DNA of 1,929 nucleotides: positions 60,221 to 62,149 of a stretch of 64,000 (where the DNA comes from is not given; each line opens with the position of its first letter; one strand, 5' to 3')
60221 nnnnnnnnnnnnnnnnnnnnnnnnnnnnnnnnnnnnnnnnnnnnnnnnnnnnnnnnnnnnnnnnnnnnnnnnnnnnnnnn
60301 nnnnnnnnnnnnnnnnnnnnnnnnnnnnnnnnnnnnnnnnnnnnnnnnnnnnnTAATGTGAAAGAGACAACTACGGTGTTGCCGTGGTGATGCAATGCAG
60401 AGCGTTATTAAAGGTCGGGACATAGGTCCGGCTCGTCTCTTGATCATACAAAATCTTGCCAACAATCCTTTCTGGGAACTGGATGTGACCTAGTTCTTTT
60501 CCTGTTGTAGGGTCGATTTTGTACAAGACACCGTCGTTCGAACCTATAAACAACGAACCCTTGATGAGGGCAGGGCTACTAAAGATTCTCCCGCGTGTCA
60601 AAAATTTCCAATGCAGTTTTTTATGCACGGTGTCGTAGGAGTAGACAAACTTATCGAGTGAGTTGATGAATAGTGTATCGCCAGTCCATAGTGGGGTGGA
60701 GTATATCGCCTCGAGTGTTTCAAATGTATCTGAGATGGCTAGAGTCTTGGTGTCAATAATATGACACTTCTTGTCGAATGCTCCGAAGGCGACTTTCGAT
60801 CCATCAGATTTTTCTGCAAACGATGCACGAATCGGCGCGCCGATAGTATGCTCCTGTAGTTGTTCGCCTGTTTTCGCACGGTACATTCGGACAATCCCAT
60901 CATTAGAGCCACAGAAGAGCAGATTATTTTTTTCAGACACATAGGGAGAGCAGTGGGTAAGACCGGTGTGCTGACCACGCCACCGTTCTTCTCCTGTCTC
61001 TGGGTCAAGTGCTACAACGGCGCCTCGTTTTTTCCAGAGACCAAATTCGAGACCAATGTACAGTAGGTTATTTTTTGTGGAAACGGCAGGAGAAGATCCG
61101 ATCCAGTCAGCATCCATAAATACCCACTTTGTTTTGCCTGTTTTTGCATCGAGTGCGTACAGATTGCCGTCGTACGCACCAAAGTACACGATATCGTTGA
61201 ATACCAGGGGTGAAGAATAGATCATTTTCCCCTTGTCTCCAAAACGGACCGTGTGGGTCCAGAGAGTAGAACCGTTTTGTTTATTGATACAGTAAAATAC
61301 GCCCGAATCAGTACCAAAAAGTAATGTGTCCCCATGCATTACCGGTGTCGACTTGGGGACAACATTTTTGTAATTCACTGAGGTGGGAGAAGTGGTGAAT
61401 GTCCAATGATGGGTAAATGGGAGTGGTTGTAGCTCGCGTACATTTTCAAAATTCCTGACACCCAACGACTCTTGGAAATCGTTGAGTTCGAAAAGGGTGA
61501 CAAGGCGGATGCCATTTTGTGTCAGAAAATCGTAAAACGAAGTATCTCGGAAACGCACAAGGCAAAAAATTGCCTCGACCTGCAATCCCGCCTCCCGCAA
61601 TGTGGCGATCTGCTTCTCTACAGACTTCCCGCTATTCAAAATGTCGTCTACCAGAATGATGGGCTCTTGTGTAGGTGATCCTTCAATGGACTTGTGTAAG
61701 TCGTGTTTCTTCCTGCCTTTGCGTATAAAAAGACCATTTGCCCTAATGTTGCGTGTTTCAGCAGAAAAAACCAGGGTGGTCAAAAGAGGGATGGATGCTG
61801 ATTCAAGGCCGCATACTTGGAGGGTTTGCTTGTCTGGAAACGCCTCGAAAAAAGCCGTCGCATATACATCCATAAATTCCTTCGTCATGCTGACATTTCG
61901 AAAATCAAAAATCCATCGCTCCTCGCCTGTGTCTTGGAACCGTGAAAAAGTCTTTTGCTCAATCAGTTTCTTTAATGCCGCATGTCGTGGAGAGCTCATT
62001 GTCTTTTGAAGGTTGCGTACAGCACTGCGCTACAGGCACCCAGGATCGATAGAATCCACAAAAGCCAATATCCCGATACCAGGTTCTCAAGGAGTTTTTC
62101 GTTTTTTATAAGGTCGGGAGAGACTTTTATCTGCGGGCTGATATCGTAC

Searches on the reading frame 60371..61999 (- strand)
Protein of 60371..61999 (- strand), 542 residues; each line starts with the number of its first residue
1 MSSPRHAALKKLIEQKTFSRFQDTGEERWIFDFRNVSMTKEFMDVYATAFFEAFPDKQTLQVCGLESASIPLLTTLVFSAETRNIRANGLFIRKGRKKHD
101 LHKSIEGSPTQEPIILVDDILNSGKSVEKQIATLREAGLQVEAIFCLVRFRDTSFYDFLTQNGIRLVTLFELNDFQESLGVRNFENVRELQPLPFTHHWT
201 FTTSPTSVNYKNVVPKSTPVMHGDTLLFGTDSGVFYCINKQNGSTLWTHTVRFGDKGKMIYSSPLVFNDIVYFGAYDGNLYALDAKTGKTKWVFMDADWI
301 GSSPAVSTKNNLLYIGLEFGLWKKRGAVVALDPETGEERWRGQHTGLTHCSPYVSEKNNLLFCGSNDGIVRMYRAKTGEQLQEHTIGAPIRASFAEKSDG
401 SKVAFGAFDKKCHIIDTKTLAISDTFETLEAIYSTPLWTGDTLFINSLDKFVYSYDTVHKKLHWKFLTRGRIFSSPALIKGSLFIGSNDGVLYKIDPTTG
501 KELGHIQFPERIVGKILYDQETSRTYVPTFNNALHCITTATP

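Call 68: search_protein_families(library=pfam, proteins=[window:60371-61999:-])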
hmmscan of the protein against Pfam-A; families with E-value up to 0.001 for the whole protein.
window:60371-61999:- (542 aa): 10 families
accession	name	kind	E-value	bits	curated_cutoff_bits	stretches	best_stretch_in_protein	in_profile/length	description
PF13570.13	Beta-prop_ACSF4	-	1.1e-44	153.6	133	2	326-538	29-242/329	Beta-alanine-activating enzyme, beta-propeller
PF13360.13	PQQ_2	-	2.9e-30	106.1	27.6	3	217-342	28-144/233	Outer membrane protein assembly factor BamB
PF01011.28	PQQ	-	4.9e-18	65.6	26.7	1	261-297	50-86/595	Glucose/ethanol/alcohol dehydrogenase, beta-propeller domain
PF23775.1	Beta-prop_RIG_2nd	-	1.7e-10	41.3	80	1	397-507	46-156/278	RIG second beta-propeller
PF23414.1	Beta-prop_EML_2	-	2.3e-08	34.2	90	2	357-459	9-112/266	Echinoderm microtubule-associated protein second beta-propeller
PF25174.1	Beta-prop_THOC3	-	5.7e-07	29.3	305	1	355-453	56-154/272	THOC3 beta-propeller domain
PF24807.1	WD40_CDC20-Fz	-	4.1e-05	23.5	200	0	276-427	27-174/292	CDC20/Fizzy WD40 domain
PF14681.12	UPRTase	-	0.00018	21.5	27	1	100-147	109-156/206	Uracil phosphoribosyltransferase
PF25175.1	Beta-prop_WDR5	-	0.00048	19.9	250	0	344-419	93-167/296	WDR5 beta-propeller domain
PF00156.33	Pribosyltran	-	0.00084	19.1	26.3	0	104-146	80-121/158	Phosphoribosyl transferase domain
